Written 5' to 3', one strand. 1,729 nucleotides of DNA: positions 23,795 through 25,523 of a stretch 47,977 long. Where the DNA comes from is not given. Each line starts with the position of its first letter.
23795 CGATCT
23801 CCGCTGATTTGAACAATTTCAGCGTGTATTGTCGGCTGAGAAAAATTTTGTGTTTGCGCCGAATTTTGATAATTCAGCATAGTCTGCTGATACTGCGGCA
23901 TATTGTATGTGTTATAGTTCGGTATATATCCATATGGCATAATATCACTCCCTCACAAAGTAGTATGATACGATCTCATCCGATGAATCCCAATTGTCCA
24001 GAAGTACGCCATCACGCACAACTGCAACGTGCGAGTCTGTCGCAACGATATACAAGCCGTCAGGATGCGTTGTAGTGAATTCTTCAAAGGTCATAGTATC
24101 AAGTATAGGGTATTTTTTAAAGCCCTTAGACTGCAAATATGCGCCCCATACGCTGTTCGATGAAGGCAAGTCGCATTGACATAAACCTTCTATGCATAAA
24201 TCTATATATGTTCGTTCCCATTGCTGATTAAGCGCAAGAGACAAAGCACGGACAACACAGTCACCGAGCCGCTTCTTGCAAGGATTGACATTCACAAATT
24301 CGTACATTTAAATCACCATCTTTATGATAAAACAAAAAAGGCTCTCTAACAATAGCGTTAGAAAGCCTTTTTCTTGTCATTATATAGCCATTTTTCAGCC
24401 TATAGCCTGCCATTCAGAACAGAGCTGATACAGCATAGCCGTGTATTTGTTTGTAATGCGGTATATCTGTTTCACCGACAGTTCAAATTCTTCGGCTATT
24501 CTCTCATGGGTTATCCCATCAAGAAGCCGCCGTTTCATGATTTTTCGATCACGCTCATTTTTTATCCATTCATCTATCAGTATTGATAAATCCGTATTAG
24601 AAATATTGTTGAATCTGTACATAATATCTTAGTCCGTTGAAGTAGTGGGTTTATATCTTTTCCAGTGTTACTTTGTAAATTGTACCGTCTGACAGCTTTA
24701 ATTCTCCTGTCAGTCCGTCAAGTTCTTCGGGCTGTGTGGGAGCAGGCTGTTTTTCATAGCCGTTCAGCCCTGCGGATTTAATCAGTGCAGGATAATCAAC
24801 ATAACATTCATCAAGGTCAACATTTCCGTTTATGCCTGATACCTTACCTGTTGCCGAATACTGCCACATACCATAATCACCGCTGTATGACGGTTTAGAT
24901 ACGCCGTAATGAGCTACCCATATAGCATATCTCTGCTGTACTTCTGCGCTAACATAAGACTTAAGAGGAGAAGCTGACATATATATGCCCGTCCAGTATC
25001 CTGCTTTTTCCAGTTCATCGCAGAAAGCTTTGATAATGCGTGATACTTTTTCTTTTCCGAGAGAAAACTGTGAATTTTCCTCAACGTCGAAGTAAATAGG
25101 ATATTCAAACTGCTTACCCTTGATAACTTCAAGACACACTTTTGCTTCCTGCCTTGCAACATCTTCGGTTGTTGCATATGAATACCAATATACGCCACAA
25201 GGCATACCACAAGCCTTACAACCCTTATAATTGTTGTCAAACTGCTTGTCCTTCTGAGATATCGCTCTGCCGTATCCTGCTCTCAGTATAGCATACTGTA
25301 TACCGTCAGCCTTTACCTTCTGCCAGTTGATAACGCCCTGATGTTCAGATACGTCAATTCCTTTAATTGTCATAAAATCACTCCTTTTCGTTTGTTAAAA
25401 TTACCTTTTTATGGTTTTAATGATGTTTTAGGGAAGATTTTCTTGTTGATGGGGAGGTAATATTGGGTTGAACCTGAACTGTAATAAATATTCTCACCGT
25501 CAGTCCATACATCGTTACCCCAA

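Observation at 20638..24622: Eight-gene attP-proximal cargo cassette of unknown function, made of low-complexity, membrane and Cys-rich proteins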

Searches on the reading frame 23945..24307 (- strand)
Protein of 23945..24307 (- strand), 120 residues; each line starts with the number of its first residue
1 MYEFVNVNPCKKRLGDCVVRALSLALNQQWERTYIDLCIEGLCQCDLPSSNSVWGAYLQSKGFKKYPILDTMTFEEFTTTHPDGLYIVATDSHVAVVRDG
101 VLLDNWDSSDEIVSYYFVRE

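Call 3: search_protein_families(library=pfam, proteins=[window:23945-24307:-], max_evalue=1)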
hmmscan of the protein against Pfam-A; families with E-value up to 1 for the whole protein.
window:23945-24307:- (120 aa): 0 families

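Call 4: search_protein_families(library=phrogs, proteins=[window:23945-24307:-], max_evalue=1)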
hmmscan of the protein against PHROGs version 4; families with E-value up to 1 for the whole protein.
window:23945-24307:- (120 aa): 3 families
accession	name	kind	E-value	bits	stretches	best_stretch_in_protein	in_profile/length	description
phrog_3754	-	unknown function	2.8e-24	87.1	1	1-117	7-141/145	-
phrog_15863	-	unknown function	0.00013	22.4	1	2-114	3-115/312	-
phrog_2644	-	moron, auxiliary metabolic gene and host takeover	0.012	16.5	1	31-61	203-235/265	glycosyltransferase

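Call 6: search_protein_families(library=ncbifam, proteins=[window:23945-24307:-], max_evalue=1)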
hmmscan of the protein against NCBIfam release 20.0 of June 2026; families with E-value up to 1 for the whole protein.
window:23945-24307:- (120 aa): 0 families

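Call 15: search_solved_structures(query=window:23945-24307:-, max_evalue=1)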
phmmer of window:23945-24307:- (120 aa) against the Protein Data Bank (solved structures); distinct sequences matched with E-value up to 1: 0.

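Call 26: search_protein_families(library=pfam, alignment_id=A1, max_evalue=0.1)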
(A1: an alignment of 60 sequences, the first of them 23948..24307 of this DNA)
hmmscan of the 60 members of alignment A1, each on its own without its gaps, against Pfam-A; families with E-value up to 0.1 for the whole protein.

A. member 1, window:23948-24307:- (120 aa): 0 families

B. families by the number of members that match (of 60 scanned): 7 families
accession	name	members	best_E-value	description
PF22325.2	CR4_N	2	0.0045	Interferon-gamma receptor, N-terminal domain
PF09322.15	DUF1979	2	0.04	Domain of unknown function (DUF1979)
PF04055.27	Radical_SAM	2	0.084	Radical SAM superfamily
PF17456.7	TcpS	1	0.028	Toxin-coregulated pilus protein S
PF13542.12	HTH_Tnp_ISL3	1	0.029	Helix-turn-helix domain of transposase family ISL3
PF23470.1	Zn_ribbon_PF0610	1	0.08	PF0610 rubredoxin-like zinc beta-ribbon domain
PF07615.16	Ykof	1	0.081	YKOF-related Family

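Call 27: search_solved_structures(query=A1, max_evalue=10, show_alignments=2)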
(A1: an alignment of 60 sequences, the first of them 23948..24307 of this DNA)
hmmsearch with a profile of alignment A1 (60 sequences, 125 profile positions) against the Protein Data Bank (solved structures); distinct sequences matched with E-value up to 10: 1.
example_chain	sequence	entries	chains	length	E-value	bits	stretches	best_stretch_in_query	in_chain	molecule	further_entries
2k9h_A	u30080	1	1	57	0.63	13.4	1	42-91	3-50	Glycoprotein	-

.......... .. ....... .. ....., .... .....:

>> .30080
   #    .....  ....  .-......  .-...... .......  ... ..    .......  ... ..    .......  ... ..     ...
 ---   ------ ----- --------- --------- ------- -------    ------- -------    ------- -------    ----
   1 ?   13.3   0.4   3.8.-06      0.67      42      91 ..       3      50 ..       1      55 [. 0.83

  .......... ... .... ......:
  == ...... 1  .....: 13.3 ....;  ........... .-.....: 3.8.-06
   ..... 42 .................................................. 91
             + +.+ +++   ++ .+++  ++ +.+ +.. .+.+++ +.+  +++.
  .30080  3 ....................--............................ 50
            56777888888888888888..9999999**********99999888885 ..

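Call 30: search_dna_similar(query=window:23945-24307:-, collection=phages, mode=protein, max_rows=60, max_evalue=0.001)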
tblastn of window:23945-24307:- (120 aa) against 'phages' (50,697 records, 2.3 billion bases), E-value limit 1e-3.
Records with a match: 51; places in all: 51; records where one place covers at least 80% of the query: 51.
Best place of each record, by identity: <60% 51.
By first word of the organism name: Bacillus 23; Prevotella 15; Bacteriophage 6; Dulem 2; Geobacillus 2; Butyrivibrio 1; Sinorhizobium 1; bajarodcaudo 1.
By host as written in the record: Prevotella sp. 15; Bacillus anthracis Sterne 10; - 7; Bacillus anthracis 5; Bacillus cereus 4; Geobacillus kaustophilus ATCC 8005 2; Bacillus cereus VKM B-370 2; Propithecus coquereli 1; and 5 more.
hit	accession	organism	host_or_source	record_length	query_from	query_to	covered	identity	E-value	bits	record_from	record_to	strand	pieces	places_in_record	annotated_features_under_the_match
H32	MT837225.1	Bacteriophage sp.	human fecal samples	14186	1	117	98%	48.3%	1e-30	119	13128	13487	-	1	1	record has no annotation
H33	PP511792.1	Dulem virus 33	Propithecus coquereli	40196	6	120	96%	48.7%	2e-31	121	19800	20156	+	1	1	hypothetical protein (x2)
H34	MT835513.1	Bacteriophage sp.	human fecal samples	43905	1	120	100%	42.7%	6e-29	114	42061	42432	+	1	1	record has no annotation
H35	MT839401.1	Bacteriophage sp.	human fecal samples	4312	2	120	99%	41.9%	1e-24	102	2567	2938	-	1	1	record has no annotation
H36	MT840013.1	Bacteriophage sp.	human fecal samples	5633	2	120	99%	41.1%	3e-24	100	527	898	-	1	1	record has no annotation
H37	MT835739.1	Bacteriophage sp.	human fecal samples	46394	2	119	98%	41.5%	4e-24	100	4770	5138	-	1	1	record has no annotation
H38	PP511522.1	Dulem virus 35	Varecia variegata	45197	6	120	96%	41.2%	5e-24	100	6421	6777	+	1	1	hypothetical protein (x2)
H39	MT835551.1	Bacteriophage sp.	human fecal samples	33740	2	120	99%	39.0%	8e-26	105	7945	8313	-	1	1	record has no annotation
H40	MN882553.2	Butyrivibrio virus Ceridwen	Butyrivibrio fibrisolvens DSM 3071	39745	1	119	99%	34.7%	1e-16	79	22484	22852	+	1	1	hypothetical protein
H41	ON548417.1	Bacillus phage vB_BanS-Thrax1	Bacillus anthracis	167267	3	117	96%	31.5%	6e-13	69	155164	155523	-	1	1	hypothetical protein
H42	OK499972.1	Bacillus phage vB_BanS_Chewbecca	Bacillus anthracis Sterne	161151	4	117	95%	31.7%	1e-13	71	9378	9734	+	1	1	hypothetical protein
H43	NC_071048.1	Bacillus phage vB_BanS_Chewbecca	Bacillus anthracis Sterne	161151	4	117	95%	31.7%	1e-13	71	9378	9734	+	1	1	hypothetical protein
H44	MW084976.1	Bacillus phage Kirov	Bacillus cereus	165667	3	119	98%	30.2%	4e-12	67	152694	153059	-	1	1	putative peptidase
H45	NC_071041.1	Bacillus phage Kirov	Bacillus cereus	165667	3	119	98%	30.2%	4e-12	67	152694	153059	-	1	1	putative peptidase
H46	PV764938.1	Sinorhizobium phage Phosso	Sinohrizobium meliloti NRRL L-50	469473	11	119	91%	32.3%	2e-4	45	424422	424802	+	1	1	hypothetical protein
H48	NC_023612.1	Geobacillus phage GBK2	Geobacillus kaustophilus ATCC 8005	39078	3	120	98%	29.3%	6e-13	69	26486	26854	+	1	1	hypothetical protein (x2)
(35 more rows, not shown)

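Call 31: get_annotated_region(hit=H48, flank=5000)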
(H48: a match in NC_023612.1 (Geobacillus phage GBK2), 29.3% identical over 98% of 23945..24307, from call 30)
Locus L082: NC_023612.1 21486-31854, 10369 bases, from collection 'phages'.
description: Geobacillus phage GBK2, complete genome.
organism: Geobacillus phage GBK2 (NCBI taxid 1458842)
taxonomy: Viruses; Duplodnaviria; Heunggongvirae; Uroviricota; Caudoviricetes
host: Geobacillus kaustophilus ATCC 8005; source: -; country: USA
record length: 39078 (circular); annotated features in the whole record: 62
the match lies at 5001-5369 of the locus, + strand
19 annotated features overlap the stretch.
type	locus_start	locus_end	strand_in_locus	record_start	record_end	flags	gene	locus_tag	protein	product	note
CDS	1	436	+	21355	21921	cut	-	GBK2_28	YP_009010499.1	hypothetical protein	-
CDS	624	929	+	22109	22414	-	-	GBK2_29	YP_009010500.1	hypothetical protein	-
CDS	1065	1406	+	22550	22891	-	-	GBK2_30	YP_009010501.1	hypothetical protein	-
CDS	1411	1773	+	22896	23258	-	-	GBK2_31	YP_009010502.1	hypothetical protein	-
CDS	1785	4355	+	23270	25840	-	-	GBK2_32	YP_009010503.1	hypothetical protein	-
CDS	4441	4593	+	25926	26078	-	-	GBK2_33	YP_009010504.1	hypothetical protein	-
CDS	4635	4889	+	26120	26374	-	-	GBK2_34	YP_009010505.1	hypothetical protein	-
CDS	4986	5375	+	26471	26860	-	-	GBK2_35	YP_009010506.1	hypothetical protein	-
CDS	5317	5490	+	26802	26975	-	-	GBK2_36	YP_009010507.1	hypothetical protein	-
CDS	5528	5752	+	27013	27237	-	-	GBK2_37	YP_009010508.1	hypothetical protein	-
CDS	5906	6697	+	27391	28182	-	-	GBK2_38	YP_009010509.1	RecE-like recombination exonuclease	-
CDS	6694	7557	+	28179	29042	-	-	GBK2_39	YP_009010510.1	RecT-like ssDNA annealing protein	-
CDS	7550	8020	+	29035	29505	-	-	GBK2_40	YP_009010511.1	single strand DNA binding protein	-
CDS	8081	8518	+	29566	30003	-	-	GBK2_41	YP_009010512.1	hypothetical protein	-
CDS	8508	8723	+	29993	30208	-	-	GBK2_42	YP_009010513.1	hypothetical protein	-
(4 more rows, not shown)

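Call 32: get_annotated_region(hit=H45, flank=4000)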
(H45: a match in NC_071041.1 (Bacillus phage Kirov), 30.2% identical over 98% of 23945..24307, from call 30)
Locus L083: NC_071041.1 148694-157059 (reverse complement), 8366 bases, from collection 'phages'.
description: Bacillus phage Kirov, complete genome.
organism: Bacillus phage Kirov (NCBI taxid 2783539)
taxonomy: Viruses; Duplodnaviria; Heunggongvirae; Uroviricota; Caudoviricetes; Andregratiavirinae; Kirovvirus; Kirovvirus kirov
host: Bacillus cereus; source: soil; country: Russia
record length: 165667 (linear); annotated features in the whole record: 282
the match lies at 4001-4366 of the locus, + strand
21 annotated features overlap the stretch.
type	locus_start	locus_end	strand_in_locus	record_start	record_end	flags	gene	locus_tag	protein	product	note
CDS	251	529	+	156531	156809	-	-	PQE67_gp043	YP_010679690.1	hypothetical protein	-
CDS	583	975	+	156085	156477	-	-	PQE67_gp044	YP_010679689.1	hypothetical protein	-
CDS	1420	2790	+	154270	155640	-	-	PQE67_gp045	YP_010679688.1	serine-threonine kinase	-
CDS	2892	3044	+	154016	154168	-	-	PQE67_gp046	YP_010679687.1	hypothetical protein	-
CDS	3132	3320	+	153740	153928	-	-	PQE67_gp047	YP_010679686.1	hypothetical protein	-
CDS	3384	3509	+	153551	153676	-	-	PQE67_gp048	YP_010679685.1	hypothetical protein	-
CDS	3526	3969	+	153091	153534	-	-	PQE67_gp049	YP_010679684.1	hypothetical protein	-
CDS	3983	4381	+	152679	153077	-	-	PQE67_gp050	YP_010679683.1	putative peptidase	-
CDS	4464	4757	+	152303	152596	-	-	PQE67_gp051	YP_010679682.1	hypothetical protein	-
CDS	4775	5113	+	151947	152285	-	-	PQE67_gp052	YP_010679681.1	hypothetical protein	-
CDS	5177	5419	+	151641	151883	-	-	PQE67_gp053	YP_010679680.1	hypothetical protein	-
CDS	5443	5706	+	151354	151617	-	-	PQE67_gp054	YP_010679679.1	hypothetical protein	-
CDS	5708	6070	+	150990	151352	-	-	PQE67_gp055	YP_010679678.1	hypothetical protein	-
CDS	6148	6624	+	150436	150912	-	-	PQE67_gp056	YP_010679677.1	hypothetical protein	-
CDS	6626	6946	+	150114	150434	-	-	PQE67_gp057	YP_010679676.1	signal peptide-containing lipoprotein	-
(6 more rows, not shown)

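Call 56: find_homologous_proteins(query=A1, max_evalue=0.001)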
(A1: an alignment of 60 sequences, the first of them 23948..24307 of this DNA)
Query A1 (60 sequences) (120 aa, profile of the alignment): 2132 proteins with E <= 0.001 among 3116 candidates; the best 120 are listed.
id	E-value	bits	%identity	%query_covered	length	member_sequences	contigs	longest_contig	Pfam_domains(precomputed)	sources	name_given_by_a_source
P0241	2.0e-53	198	60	100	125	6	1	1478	-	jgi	jgi:hypothetical protein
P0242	2.8e-53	197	51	99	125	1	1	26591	-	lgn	-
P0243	6.5e-53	196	51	100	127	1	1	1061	-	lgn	-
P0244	1.5e-52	195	48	96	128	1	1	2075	-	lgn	-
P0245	2.4e-52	194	43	99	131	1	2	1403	-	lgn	-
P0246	2.5e-52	194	57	100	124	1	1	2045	-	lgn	-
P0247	2.9e-52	194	55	100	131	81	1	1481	-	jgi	jgi:hypothetical protein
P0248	3.2e-52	194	46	100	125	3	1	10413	-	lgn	-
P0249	3.3e-52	194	50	100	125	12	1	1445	-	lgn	-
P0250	4.9e-52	193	57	100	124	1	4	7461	-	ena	-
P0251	5.4e-52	193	51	100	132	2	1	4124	-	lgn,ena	-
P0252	5.8e-52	193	48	99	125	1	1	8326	-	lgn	-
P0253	6.6e-52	193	58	100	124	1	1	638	-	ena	-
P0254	7.1e-52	193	47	99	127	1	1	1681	-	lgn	-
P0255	9.0e-52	192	48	99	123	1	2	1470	-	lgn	-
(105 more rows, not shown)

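Call 61: predict_structure(alignment_id=A5)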
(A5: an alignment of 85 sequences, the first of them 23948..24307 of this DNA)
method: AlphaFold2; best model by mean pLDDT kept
length: 120 residues; sequences in the alignment: 85
mean_pLDDT: 96.7   pTM: 0.88
mean pLDDT of the five models: 96.7, 96.3, 96.1, 95.9, 95.9
residues with pLDDT >= 90: 115; 70-90: 5; 50-70: 0; < 50: 0
segments of 3 or more residues with pLDDT < 50: none
pLDDT, mean of each block of 10 residues (from residue 1): 96 93 98 98 97 97 96 98 97 96 97 96
secondary structure, 60 per line:
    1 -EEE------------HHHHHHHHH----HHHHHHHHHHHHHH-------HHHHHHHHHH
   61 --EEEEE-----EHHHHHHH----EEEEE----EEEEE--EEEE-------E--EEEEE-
elements in order: E2-4 H17-25 H30-43 H51-60 E63-67 H74-80 E85-89 E94-98 E101-104 E115-119

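Call 63: fold_search(model_id=the predicted structure, library=pdb)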
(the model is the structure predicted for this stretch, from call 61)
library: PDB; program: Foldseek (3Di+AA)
matches with E <= 10: 503; with E <= 0.001: 0
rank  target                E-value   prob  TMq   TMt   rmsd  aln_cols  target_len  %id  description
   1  6pgv_A                4.0e-02  0.91  0.53  0.44   9.0       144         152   19  Human Josephin-2 in complex with ubiquitin (released 2019-10-23)
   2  3o65_C                2.7e-01  0.23  0.39  0.28   9.8       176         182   11  Crystal structure of a Josephin-ubiquitin complex: Evolutionary restraints on ataxin-3 deubiquitinating activity (released 2010-11-24)
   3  3o65_A                3.8e-01  0.54  0.55  0.39   7.3       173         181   13  Crystal structure of a Josephin-ubiquitin complex: Evolutionary restraints on ataxin-3 deubiquitinating activity (released 2010-11-24)
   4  5ko3                  5.6e-01  0.07  0.21  0.12   6.9        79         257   15  Structure of a Core Papain-like Protease of MERS Coronavirus with utility for structure-based drug design (released 2017-01-25)
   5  3fd4_B                6.3e-01  0.09  0.19  0.16  11.5       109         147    7  Crystal Structure of Epstein-Barr virus gp42 protein (released 2009-06-23)
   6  8qmd_A                7.2e-01  0.09  0.20  0.20   9.4       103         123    8  Human NK cell receptor NKp80, extracellular domain (released 2025-04-02)
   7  4j6l_A                7.2e-01  0.08  0.17  0.16   9.7       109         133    8  Crystal structure of calcium2+-free wild-type CD23 lectin domain (crystal form C) (released 2013-08-28)
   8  8u73_A                7.2e-01  0.04  0.17  0.04  10.4        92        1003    9  R399A sea urchin SLC9C1 pH 8 in Na+ (released 2025-03-26)
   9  3bdw_B                7.7e-01  0.10  0.23  0.23   9.5       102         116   12  Human CD94/NKG2A (released 2008-01-01)
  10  9f8y_B                7.7e-01  0.08  0.23  0.22  13.1       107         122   15  Crystal structure of a designed three-motif Respiratory Syncytial Virus immunogen (released 2025-05-21)
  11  2ox9_B                7.7e-01  0.08  0.19  0.18  12.0       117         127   11  Mouse Scavenger Receptor C-type Lectin carbohydrate-recognition domain. (released 2007-04-03)
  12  9f8y_C                8.2e-01  0.08  0.24  0.23  12.9       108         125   14  Crystal structure of a designed three-motif Respiratory Syncytial Virus immunogen (released 2025-05-21)
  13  4j6m_F                8.2e-01  0.08  0.17  0.16   9.5       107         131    7  Crystal structure of calcium2+-free wild-type CD23 lectin domain (crystal form D) (released 2013-08-28)
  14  5w8t_A                8.7e-01  0.04  0.19  0.09   7.8        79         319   13  Crystal structure of MERS-CoV papain-like protease in complex with the C-terminal domain of human ISG15 (released 2017-09-27)
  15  2dos_MODEL_1_A        9.3e-01  0.15  0.31  0.23   8.0        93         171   16  Structural basis for the recognition of Lys48-linked polyubiquitin chain by the Josephin domain of ataxin-3, a (released 2007-05-22)
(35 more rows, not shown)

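Call 82: search_protein_families(library=padloc, proteins=[window:23945-24307:-], max_evalue=0.1)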
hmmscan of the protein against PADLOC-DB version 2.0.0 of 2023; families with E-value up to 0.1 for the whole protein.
window:23945-24307:- (120 aa): 0 families

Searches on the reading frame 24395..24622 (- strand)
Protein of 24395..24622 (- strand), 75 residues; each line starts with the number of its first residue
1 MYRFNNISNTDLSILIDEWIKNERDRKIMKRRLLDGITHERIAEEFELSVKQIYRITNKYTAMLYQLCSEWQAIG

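Call 3: search_protein_families(library=pfam, proteins=[window:24395-24622:-], max_evalue=1)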
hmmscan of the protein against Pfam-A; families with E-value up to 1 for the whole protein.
window:24395-24622:- (75 aa): 10 families
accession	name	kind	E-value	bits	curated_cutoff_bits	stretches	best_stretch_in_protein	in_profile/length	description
PF02796.21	HTH_7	-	2.8e-05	24.6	23.8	1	29-59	14-44/45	Helix-turn-helix domain of resolvase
PF04545.22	Sigma70_r4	-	0.00019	21.3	24.1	1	22-57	6-41/50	Sigma-70, region 4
PF13384.12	HTH_23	-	0.00022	21.4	24.6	1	22-61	3-42/50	Homeodomain-like domain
PF08281.18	Sigma70_r4_2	-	0.00074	19.6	25.7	1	23-53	13-43/54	Sigma-70, region 4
PF13518.12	HTH_28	-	0.0033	17.9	25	1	31-60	7-36/52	Helix-turn-helix domain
PF08765.17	Mor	-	0.0036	17.7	24.9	1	21-62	58-97/107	Mor transcription activator family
PF13613.12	HTH_Tnp_4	-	0.021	14.8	27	1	36-67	19-50/53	Helix-turn-helix of DDE superfamily endonuclease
PF06969.22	HemN_C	-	0.04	14.4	24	1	32-55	16-39/67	HemN C-terminal domain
PF01381.28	HTH_3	-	0.07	13.6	23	1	28-61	1-34/55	Helix-turn-helix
PF24655.1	DUF7645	-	0.12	12.8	27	1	40-59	32-51/62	Domain of unknown function (DUF7645)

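Call 4: search_protein_families(library=phrogs, proteins=[window:24395-24622:-], max_evalue=1)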
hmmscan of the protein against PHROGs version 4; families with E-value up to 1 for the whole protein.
window:24395-24622:- (75 aa): 18 families
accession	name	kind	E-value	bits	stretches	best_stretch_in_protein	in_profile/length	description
phrog_351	-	transcription regulation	0.00023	20.8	1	9-60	662-718/928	RNA polymerase sigma factor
phrog_36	-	transcription regulation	0.00043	20.9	1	20-60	140-179/220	transcriptional regulator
phrog_1058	-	unknown function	0.0012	19.9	1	18-67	82-130/134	-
phrog_836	-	transcription regulation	0.0019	19.4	1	17-62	78-122/133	late transcriptional activator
phrog_1740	-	transcription regulation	0.0027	17.3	1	22-66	170-214/567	RNA polymerase sigma factor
phrog_125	-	DNA, RNA and nucleotide metabolism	0.0057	17.2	1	25-61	168-204/254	DNA invertase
phrog_323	-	transcription regulation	0.006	17.2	1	25-60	152-188/319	transcriptional regulator, D5-like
phrog_2172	-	unknown function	0.008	16.7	1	11-72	101-169/382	-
phrog_532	-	transcription regulation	0.0094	17.1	1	19-61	78-118/132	late transcriptional activator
phrog_28310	-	unknown function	0.01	17.1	1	18-64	6-51/76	-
phrog_645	-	DNA, RNA and nucleotide metabolism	0.042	15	1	22-60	24-62/196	Rnase E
phrog_248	-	transcription regulation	0.045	14.8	1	16-59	83-128/161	transcriptional activator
phrog_1558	-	unknown function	0.07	14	1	22-62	120-162/178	-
phrog_11376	-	unknown function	0.077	14.2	1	26-63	51-85/134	-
phrog_1303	-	DNA, RNA and nucleotide metabolism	0.11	13.2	1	24-60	28-63/184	DNA binding protein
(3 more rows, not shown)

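Call 6: search_protein_families(library=ncbifam, proteins=[window:24395-24622:-], max_evalue=1)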
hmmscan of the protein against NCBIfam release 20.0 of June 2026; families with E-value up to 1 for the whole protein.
window:24395-24622:- (75 aa): 12 families
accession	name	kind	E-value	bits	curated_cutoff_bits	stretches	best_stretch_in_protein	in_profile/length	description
TIGR02937.1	sigma70-ECF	superfamily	3e-06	27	42.9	1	9-64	104-161/165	sigma-70 family RNA polymerase sigma factor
NF006071.0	PRK08215.1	equivalog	0.0016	18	372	1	22-58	211-247/258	RNA polymerase sporulation sigma factor SigG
NF040785.1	CD3324_fam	subfamily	0.0035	17.4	65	1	22-56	48-81/82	CD3324 family protein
TIGR02980.1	SigBFG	subfamily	0.0035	17.1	234.35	1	22-64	180-222/227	SigB/SigF/SigG family RNA polymerase sigma factor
NF005248.0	PRK06759.1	equivalog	0.0036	17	133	1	20-57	104-143/156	RNA polymerase factor sigma-70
NF037965.1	HetZ_rel_2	subfamily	0.0042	16.2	400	1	33-59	249-275/367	HetZ-related protein 2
TIGR02850.1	spore_sigG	equivalog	0.0055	16.2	457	1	22-58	208-244/254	RNA polymerase sporulation sigma factor SigG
TIGR02985.1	Sig70_bacteroi1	subfamily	0.0072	16.6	126.4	1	7-54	99-148/162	RNA polymerase sigma-70 factor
NF005514.0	PRK07122.1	subfamily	0.009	15.2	372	1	22-64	217-259/264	RNA polymerase sigma factor SigF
NF001070.0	PRK00118.1-6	equivalog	0.012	15.9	117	1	22-66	20-64/110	putative DNA-binding protein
NF005143.0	PRK06596.1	subfamily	0.025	14.1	241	1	22-59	232-272/285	RNA polymerase factor sigma-32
TIGR02999.1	Sig-70_X6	subfamily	0.077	12.9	126.15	1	22-55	136-169/183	ECF-type sigma factor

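Call 82: search_protein_families(library=padloc, proteins=[window:24395-24622:-], max_evalue=0.1)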
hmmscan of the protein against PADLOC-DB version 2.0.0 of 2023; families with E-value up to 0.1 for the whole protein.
window:24395-24622:- (75 aa): 1 family
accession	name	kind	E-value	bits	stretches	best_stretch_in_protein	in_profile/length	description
PDLC01457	WYL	-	0.0084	13.7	1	37-67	19-49/229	"CAS-I,CAS-II,CAS-III,CAS-IV,CAS-V,CAS-VI; associated_signaling"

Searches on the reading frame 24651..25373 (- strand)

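Call 17: search_protein_families(library=pfam, proteins=[window:24651-25373:-], max_evalue=0.01)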
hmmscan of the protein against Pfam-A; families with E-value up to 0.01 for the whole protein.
window:24651-25373:- (240 aa): 2 families
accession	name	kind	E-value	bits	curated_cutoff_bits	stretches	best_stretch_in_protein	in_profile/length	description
PF01183.26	Glyco_hydro_25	-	2.6e-30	106.5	27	1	6-181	1-180/180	Glycosyl hydrolases family 25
PF08924.17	Rv2525c_GlyHyd-like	-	5.2e-05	23.9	27.2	1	85-181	78-186/198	Rv2525c-like, glycoside hydrolase-like domain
